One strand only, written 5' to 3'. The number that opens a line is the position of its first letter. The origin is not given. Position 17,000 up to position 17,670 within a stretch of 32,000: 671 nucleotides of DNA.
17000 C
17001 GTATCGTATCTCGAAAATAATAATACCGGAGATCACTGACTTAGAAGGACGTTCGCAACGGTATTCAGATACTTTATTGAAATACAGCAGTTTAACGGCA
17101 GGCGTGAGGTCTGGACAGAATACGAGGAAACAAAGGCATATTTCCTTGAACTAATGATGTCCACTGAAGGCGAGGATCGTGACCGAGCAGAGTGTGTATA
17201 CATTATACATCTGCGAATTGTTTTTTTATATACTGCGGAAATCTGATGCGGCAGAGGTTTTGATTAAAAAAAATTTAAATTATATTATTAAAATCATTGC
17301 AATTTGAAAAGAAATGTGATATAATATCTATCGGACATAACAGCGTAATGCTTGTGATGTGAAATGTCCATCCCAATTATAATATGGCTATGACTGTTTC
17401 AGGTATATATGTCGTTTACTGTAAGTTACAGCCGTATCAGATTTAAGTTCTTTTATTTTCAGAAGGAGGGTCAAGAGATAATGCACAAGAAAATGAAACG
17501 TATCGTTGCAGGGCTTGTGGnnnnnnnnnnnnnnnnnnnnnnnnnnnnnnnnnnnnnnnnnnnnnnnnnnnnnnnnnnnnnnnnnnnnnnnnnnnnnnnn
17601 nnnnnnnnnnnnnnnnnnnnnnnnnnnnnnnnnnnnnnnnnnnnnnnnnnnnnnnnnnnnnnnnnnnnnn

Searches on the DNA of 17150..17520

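Call 77: search_rna_families(source=window, start=17150, end=17520, threshold=evalue, max_evalue=1)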
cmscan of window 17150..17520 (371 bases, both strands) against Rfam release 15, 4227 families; matches with E-value up to 1: 0.
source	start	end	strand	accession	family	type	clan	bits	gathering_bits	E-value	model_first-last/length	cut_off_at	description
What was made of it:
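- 17326..17480 (+): About 155-nt conserved leader ending in RBS AAGGAGG (17463-17469). No Rfam match (call 77).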
